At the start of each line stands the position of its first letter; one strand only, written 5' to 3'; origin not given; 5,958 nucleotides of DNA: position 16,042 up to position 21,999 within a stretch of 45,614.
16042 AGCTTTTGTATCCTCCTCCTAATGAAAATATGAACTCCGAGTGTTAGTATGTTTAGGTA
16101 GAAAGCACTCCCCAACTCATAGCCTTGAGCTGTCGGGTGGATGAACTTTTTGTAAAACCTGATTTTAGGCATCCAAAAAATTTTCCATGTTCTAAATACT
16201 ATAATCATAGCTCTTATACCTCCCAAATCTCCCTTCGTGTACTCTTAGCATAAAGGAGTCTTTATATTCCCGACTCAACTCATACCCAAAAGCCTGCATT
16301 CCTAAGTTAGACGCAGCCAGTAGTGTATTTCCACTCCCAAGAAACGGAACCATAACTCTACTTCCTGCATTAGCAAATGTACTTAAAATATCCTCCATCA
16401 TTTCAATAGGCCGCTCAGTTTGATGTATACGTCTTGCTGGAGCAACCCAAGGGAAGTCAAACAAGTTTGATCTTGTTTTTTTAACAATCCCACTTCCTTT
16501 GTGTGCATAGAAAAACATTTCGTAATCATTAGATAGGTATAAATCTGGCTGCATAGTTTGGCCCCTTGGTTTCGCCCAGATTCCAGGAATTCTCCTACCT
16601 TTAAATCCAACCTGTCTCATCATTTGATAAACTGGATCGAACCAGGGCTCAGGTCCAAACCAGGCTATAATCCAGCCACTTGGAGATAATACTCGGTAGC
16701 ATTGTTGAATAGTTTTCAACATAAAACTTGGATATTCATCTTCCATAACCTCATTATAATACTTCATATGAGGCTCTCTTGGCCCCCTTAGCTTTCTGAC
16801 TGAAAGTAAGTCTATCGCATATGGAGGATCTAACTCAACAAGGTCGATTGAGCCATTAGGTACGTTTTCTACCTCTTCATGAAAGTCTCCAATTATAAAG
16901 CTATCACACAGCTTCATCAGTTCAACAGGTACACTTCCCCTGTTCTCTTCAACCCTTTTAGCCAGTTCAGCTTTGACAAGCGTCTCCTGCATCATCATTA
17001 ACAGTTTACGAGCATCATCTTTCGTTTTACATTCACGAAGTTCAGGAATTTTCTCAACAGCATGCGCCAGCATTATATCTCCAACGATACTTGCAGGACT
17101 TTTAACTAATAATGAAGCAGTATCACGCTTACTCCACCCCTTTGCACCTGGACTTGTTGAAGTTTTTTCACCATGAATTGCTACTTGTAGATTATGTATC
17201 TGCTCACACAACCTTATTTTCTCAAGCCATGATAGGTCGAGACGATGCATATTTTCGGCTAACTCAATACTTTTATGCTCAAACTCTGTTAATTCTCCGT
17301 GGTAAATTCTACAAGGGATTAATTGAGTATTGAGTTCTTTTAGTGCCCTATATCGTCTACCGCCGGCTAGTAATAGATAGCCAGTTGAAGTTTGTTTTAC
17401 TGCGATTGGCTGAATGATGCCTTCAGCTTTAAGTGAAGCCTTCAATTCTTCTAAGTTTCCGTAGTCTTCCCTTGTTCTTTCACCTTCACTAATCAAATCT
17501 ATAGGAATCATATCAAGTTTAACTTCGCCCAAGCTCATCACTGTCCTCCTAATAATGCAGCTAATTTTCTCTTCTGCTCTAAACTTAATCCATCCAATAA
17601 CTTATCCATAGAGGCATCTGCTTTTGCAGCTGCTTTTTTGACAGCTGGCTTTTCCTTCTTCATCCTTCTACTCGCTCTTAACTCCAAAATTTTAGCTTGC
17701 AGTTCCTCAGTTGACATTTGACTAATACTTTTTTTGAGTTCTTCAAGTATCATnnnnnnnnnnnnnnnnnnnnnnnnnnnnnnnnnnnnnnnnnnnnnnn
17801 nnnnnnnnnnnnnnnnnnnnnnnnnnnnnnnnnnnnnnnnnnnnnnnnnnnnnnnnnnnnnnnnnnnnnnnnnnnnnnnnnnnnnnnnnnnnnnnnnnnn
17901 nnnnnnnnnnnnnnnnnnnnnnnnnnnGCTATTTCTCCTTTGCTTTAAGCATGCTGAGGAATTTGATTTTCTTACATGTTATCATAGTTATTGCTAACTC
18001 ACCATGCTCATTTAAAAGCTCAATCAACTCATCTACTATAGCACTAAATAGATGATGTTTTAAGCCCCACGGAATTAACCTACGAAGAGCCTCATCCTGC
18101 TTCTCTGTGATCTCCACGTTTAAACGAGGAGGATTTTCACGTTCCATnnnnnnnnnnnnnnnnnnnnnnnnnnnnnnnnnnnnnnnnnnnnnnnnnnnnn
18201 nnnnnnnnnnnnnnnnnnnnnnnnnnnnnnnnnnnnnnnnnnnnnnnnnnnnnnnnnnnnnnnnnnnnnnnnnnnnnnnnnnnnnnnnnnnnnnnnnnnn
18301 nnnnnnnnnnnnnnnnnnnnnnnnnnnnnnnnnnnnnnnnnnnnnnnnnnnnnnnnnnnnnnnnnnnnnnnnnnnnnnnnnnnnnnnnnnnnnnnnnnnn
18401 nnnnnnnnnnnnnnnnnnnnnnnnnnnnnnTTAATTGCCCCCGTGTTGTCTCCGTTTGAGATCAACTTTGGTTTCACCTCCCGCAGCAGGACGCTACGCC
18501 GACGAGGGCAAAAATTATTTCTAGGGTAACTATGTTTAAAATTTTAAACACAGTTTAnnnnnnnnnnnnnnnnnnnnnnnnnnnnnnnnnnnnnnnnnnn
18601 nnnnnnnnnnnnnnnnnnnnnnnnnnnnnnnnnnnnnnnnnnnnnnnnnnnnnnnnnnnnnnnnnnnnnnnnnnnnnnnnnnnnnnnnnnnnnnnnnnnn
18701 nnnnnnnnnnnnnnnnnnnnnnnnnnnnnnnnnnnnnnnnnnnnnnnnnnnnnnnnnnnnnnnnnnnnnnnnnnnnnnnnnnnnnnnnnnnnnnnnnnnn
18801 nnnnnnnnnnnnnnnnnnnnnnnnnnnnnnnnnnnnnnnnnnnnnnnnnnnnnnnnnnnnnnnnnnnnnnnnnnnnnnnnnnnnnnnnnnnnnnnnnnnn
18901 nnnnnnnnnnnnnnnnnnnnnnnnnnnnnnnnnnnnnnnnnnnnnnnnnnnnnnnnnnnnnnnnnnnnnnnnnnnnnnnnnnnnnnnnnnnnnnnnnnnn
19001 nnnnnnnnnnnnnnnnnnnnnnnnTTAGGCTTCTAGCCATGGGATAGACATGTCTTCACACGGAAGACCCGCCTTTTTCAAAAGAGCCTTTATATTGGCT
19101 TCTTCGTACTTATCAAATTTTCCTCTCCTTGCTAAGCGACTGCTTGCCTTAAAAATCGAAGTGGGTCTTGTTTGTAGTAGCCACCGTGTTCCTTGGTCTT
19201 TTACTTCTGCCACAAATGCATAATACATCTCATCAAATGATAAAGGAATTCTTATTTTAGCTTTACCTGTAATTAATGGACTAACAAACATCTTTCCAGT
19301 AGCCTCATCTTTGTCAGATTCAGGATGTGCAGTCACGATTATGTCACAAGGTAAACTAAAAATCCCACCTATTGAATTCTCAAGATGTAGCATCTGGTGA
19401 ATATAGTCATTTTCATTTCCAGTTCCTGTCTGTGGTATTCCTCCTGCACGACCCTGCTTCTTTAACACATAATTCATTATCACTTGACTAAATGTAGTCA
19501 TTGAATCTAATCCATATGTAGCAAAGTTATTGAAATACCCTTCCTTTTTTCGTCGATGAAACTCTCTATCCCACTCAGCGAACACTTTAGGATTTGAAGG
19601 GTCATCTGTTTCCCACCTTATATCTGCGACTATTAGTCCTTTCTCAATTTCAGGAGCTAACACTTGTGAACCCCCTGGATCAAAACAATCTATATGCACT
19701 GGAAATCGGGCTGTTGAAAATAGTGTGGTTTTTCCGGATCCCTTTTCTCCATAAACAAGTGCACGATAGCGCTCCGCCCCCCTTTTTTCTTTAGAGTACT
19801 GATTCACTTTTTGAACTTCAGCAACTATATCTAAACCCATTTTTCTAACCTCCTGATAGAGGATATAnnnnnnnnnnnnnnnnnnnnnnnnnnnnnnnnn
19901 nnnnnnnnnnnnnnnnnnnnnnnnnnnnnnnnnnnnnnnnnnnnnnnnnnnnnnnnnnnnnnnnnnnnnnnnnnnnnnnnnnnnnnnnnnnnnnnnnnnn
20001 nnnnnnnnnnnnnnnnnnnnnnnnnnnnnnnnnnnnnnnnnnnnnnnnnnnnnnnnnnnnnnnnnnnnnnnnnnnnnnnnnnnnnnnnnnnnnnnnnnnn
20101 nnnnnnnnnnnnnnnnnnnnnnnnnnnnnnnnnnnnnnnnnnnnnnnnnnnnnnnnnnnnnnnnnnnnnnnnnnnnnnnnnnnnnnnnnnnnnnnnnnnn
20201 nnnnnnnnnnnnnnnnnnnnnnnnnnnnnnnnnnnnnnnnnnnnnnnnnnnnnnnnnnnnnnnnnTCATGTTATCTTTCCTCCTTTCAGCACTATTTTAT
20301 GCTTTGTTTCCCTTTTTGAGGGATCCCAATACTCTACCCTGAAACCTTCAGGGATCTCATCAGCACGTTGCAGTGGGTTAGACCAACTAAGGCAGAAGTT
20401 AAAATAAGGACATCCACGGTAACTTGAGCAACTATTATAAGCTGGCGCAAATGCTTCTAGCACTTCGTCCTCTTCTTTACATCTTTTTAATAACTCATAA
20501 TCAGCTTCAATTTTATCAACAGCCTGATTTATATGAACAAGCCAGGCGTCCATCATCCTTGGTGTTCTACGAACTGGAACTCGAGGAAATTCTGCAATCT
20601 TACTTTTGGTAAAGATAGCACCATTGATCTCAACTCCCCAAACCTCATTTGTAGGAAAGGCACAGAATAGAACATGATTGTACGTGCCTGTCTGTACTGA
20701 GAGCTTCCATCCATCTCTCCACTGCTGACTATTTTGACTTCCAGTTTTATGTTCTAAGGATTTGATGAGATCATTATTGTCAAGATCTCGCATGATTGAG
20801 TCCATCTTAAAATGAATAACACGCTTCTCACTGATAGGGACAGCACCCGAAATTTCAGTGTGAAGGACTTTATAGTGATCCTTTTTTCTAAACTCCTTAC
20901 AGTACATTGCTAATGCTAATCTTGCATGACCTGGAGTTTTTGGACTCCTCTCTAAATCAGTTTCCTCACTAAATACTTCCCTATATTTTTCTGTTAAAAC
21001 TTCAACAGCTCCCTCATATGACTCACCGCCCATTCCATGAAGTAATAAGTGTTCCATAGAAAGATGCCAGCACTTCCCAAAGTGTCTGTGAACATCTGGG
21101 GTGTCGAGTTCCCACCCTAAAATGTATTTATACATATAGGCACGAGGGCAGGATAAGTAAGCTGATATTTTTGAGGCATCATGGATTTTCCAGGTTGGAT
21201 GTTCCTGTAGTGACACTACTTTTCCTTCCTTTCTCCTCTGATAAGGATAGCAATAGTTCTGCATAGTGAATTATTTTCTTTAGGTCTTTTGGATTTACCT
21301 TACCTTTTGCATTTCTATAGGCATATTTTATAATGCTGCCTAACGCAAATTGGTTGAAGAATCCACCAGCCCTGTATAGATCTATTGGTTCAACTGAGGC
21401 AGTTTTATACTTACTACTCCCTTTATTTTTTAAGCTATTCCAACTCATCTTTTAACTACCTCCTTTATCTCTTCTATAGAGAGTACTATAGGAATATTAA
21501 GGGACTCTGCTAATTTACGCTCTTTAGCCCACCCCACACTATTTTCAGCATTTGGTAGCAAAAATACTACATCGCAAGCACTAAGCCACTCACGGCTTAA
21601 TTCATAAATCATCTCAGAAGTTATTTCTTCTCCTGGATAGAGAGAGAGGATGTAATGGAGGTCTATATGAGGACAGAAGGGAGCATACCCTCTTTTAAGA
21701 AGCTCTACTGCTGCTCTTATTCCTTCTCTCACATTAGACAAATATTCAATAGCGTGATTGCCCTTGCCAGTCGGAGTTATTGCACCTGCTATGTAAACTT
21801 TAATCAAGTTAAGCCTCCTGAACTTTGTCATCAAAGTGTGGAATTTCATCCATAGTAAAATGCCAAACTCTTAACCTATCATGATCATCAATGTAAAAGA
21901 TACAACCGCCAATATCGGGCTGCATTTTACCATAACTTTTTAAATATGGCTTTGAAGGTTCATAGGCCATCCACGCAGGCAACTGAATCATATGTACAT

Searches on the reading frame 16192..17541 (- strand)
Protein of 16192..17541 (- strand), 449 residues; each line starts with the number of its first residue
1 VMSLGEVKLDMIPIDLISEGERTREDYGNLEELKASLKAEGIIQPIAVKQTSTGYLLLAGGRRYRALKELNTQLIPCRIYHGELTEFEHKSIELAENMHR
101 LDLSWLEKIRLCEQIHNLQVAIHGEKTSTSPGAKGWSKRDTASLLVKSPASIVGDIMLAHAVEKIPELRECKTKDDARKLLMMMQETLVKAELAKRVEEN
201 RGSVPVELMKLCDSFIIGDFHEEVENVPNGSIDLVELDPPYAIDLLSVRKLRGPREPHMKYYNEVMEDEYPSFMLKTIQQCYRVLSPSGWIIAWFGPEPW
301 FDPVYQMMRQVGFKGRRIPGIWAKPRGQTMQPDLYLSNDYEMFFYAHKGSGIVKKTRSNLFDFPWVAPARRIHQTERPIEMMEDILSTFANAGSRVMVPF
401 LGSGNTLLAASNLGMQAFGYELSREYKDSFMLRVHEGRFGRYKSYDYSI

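Call 7: search_protein_families(library=pfam, proteins=[window:16192-17541:-], max_evalue=0.01)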
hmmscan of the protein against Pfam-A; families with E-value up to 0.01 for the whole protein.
window:16192-17541:- (449 aa): 2 families
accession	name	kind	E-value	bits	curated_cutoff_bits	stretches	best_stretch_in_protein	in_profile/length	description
PF01555.25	N6_N4_Mtase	-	5e-21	76.1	26.7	1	232-429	1-218/221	DNA methylase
PF02195.25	ParB_N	-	2.7e-13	50.2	26.3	1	9-98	3-94/95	ParB N-terminal domain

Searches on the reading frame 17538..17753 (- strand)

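Call 36: search_protein_families(library=pfam, proteins=[window:17538-17753:-], max_evalue=1)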
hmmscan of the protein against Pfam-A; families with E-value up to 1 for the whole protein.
window:17538-17753:- (71 aa): 4 families
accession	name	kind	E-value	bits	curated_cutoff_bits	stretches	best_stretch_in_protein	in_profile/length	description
PF06252.17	GemA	-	0.049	15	27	1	7-67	16-67/119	Bacteriophage Mu, GemA protein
PF04485.17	NblA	-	0.059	14.3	25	0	3-26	10-33/50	Phycobilisome degradation protein nblA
PF14860.11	DrrA_P4M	-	0.079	13.4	26.2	1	2-32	34-65/103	DrrA phosphatidylinositol 4-phosphate binding domain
PF20184.3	DUF6547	-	0.11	13.3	27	1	22-68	12-60/117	Family of unknown function (DUF6547)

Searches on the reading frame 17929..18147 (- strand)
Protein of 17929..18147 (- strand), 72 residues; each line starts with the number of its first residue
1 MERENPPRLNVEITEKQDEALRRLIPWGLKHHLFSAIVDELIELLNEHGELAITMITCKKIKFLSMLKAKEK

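Call 36: search_protein_families(library=pfam, proteins=[window:17929-18147:-], max_evalue=1)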
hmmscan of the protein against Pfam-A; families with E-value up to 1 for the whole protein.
window:17929-18147:- (72 aa): 0 families

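Call 44: find_homologous_proteins(query=window:17929-18147:-, max_evalue=0.001)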
Query window:17929-18147:- (72 aa): 10 proteins with E <= 0.001 among 10 candidates.
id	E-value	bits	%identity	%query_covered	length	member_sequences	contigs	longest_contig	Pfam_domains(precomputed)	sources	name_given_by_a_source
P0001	1.4e-39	150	100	100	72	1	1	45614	-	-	-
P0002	1.2e-30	122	79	99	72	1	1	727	-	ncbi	-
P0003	1.4e-30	122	78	100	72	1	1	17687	-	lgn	-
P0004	1.4e-29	119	74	100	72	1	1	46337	-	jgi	jgi:hypothetical protein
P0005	9.6e-29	116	74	100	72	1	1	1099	-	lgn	-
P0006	1.2e-28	116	71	100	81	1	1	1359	-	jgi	jgi:hypothetical protein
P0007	1.2e-28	116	75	99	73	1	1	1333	-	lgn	-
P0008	6.6e-27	110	67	100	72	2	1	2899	-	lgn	-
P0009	1.7e-26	109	69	100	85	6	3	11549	-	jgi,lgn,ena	jgi:hypothetical protein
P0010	1.8e-26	109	70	97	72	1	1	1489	-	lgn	-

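Call 47: find_encoding_contigs(protein=P0004, flank=10000, max_places=2)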
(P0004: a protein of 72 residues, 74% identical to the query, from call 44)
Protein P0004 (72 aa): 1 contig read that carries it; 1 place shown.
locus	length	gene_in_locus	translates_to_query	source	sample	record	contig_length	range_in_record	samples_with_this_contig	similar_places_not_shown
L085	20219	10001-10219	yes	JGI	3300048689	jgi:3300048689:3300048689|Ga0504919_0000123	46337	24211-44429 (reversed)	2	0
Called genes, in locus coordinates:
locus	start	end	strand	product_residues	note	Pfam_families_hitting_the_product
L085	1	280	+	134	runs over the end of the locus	-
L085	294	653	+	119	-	-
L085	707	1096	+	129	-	-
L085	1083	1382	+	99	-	-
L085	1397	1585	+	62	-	-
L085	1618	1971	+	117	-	-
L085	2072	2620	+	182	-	PF01464:SLT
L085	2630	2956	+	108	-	-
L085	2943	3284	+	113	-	-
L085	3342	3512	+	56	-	-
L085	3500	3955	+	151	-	-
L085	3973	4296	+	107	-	PF23992:Pam3_gp32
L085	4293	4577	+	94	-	PF08274:Zn_Ribbon_YjdM (faint), PF12760:Zn_ribbon_IS1595 (faint)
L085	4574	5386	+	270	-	-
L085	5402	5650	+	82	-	PF24729:Acb2_Tad1_hairpin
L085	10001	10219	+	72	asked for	-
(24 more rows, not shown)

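Call 51: predict_structure(alignment_id=A2)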
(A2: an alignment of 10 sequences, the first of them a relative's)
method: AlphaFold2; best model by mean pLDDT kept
length: 72 residues; sequences in the alignment: 10
mean_pLDDT: 80.8   pTM: 0.61
mean pLDDT of the five models: 80.8, 75.2, 73.0, 66.7, 64.2
residues with pLDDT >= 90: 8; 70-90: 52; 50-70: 11; < 50: 1
segments of 3 or more residues with pLDDT < 50: none
pLDDT, mean of each block of 10 residues (from residue 1): 60 87 86 88 88 85 77 57
secondary structure, 60 per line:
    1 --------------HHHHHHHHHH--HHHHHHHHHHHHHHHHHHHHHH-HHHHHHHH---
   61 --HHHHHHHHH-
elements in order: H15-24 H27-48 H50-57 H63-71

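Call 54: fold_search(model_id=the predicted structure, library=pdb)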
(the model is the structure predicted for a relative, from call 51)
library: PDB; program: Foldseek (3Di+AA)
matches with E <= 10: 4; with E <= 0.001: 0
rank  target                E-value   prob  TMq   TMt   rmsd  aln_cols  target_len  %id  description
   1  6ppb_m                4.4e+00  0.03  0.25  0.23  32.3        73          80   20  Kaposi's sarcoma-associated herpesvirus (KSHV), C5 portal vertex structure (released 2019-09-11)
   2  3j6x_66               8.1e+00  0.06  0.24  0.15   4.6        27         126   15  S. cerevisiae 80S ribosome bound with Taura syndrome virus (TSV) IRES, 5 degree rotation (Class II) (released 2014-06-11)
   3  2hnk_C                9.4e+00  0.08  0.21  0.07   1.8        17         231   35  Crystal structure of SAM-dependent O-methyltransferase from pathogenic bacterium Leptospira interrogans (released 2007-09-04)
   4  9qzl_A                9.4e+00  0.03  0.28  0.09  14.4        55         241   22  Structure of NONO bound to (R)-SKBG-1 in P43212 (released 2025-12-17)

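Call 56: search_solved_structures(query=A3, max_evalue=10, show_alignments=3)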
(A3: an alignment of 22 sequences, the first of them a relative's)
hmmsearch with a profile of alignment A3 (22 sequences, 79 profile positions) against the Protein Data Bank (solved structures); distinct sequences matched with E-value up to 10: 11.
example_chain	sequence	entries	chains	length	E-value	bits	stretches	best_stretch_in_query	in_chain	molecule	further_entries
2p5k_A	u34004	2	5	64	0.096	15.9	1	40-72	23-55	Arginine repressor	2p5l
5wwl_N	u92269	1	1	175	0.29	14.4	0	12-68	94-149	Kinetochore protein nnf1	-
1f9n_A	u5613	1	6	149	0.54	13.5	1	40-71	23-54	ARGININE REPRESSOR/ACTIVATOR PROTEIN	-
5ytp_A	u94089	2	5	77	0.6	13.4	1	1-24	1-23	TTHA0139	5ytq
3vx3_A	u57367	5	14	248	0.62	13.3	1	32-75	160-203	ATPase involved in chromosome partitioning, ParA/MinD family, Mrp homolog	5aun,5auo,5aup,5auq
7l00_A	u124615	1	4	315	0.79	13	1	27-60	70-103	Enoyl-Acyl Carrier Protein Reductase FabK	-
2c7v_A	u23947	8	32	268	1.9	11.8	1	11-58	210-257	PTERIDINE REDUCTASE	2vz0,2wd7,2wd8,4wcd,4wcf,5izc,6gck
8r3i_A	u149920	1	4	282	2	11.7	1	11-58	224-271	Pteridine reductase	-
8rhu_A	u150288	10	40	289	2.1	11.6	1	11-58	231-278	Pteridine reductase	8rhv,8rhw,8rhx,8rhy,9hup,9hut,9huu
2x9g_A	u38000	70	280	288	2.1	11.6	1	11-58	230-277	PTERIDINE REDUCTASE | PTERIDINE REDUCTASE, PUTATIVE | Pteridine reductase 1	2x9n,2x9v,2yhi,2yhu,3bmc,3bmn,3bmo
6y07_A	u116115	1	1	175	2.8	11.2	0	37-74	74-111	sohair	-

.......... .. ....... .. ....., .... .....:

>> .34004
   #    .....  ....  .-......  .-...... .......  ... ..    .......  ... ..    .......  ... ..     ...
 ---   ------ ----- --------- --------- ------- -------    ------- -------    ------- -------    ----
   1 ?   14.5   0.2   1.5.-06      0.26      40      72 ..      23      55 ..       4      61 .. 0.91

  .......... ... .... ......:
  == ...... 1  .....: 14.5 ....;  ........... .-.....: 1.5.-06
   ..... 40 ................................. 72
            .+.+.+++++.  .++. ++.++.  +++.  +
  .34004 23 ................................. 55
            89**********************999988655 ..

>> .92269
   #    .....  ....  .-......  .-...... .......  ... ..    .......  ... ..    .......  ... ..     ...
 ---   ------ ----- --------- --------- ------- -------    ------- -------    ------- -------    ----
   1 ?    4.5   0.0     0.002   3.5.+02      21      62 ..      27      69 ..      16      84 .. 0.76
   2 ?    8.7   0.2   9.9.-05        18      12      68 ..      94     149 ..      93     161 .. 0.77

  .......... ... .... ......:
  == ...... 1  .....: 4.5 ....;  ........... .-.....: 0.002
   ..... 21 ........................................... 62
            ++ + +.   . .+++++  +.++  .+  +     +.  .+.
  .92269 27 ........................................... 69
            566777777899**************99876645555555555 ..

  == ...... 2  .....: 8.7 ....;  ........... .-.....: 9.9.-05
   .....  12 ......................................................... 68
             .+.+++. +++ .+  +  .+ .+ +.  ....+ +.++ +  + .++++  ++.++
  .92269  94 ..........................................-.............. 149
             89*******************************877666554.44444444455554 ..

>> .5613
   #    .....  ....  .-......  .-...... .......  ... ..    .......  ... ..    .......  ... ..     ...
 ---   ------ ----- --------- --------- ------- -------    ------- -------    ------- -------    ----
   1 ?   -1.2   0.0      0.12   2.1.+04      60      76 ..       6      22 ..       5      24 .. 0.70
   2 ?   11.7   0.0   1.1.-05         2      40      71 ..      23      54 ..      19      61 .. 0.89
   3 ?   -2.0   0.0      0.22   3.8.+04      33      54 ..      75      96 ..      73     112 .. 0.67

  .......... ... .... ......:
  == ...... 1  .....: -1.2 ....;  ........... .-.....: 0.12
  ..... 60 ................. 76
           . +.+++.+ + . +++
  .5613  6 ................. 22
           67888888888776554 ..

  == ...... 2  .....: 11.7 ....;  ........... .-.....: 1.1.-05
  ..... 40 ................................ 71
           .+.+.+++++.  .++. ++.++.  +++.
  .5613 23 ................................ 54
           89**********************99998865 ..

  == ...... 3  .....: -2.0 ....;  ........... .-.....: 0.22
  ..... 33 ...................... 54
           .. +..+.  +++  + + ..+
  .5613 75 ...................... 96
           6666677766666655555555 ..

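Call 57: search_protein_families(library=pfam, alignment_id=A3, max_evalue=1)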
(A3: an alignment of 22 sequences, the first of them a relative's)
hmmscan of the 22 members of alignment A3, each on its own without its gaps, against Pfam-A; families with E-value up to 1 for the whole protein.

A. member 1, P0001 (72 aa): 0 families

B. families by the number of members that match (of 22 scanned): 7 families
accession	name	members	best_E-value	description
PF07609.16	DUF1572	1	0.0037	Protein of unknown function (DUF1572)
PF09386.16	ParD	1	0.032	Antitoxin ParD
PF07928.17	Vps54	1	0.063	Vps54-like protein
PF09047.15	MEF2_binding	1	0.096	MEF2 binding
PF08301.18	HCV_NS5a_1b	1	0.13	Hepatitis C virus non-structural 5a domain 1b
PF25265.1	USP32_N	1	0.15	USP32 N-terminal domain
PF09862.15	DUF2089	1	0.32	Domain of unknown function (DUF2089)-HTH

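Call 70: search_protein_families(library=ncbifam, proteins=[window:17929-18147:-], max_evalue=1)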
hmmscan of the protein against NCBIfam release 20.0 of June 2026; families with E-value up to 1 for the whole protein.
window:17929-18147:- (72 aa): 0 families

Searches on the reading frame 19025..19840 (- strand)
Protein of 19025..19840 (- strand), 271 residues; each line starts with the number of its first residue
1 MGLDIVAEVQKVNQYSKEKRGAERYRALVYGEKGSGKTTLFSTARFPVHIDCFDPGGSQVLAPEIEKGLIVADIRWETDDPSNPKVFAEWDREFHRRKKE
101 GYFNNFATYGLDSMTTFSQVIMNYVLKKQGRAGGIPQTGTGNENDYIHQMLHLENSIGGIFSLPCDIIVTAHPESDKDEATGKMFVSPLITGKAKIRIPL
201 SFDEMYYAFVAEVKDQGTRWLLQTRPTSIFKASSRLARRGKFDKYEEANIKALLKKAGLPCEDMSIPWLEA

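Call 19: search_protein_families(library=pfam, proteins=[window:19025-19840:-], max_evalue=0.05)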
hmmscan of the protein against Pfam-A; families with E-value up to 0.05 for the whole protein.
window:19025-19840:- (271 aa): 1 family
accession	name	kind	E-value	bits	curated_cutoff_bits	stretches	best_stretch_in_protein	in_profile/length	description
PF13479.12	AAA_24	-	3.1e-14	53.7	27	1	24-235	2-194/195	AAA domain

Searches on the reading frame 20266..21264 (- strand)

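Call 19: search_protein_families(library=pfam, proteins=[window:20266-21264:-], max_evalue=0.05)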
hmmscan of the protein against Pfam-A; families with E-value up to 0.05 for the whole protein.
window:20266-21264:- (332 aa): 1 family
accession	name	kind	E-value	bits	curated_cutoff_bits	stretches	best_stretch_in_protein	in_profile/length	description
PF12705.13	PDDEXK_1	-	4.1e-12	47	22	1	30-291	4-246/247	PD-(D/E)XK nuclease superfamily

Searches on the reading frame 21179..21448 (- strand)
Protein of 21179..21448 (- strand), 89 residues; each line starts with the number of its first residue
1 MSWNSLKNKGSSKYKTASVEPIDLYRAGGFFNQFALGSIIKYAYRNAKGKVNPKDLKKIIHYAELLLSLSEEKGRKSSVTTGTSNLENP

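Call 36: search_protein_families(library=pfam, proteins=[window:21179-21448:-], max_evalue=1)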
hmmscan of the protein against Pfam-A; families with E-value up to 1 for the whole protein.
window:21179-21448:- (89 aa): 1 family
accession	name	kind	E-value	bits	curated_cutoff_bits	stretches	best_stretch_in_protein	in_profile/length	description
PF11753.13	DUF3310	-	5.8e-11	42.7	24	1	11-64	4-60/60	Protein of unknwon function (DUF3310)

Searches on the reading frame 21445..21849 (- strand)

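Call 19: search_protein_families(library=pfam, proteins=[window:21445-21849:-], max_evalue=0.05)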
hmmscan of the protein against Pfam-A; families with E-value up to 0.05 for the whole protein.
window:21445-21849:- (134 aa): 5 families
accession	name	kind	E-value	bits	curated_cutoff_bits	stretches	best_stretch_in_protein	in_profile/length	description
PF14359.12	DUF4406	-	2.1e-07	31.7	22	1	16-122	1-90/91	Domain of unknown function (DUF4406)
PF24963.1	DUF7768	-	1.3e-05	25.9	26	1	37-122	14-96/98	Domain of unknown function (DUF7768)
PF11539.13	DUF3228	-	0.0031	17.6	25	1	35-64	27-56/194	Protein of unknown function (DUF3228)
PF05014.21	Nuc_deoxyrib_tr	-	0.0052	17.4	28.8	1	18-129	1-101/117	Nucleoside 2-deoxyribosyltransferase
PF09152.16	DUF1937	-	0.025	15.6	23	1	38-123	24-113/116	Domain of unknown function (DUF1937)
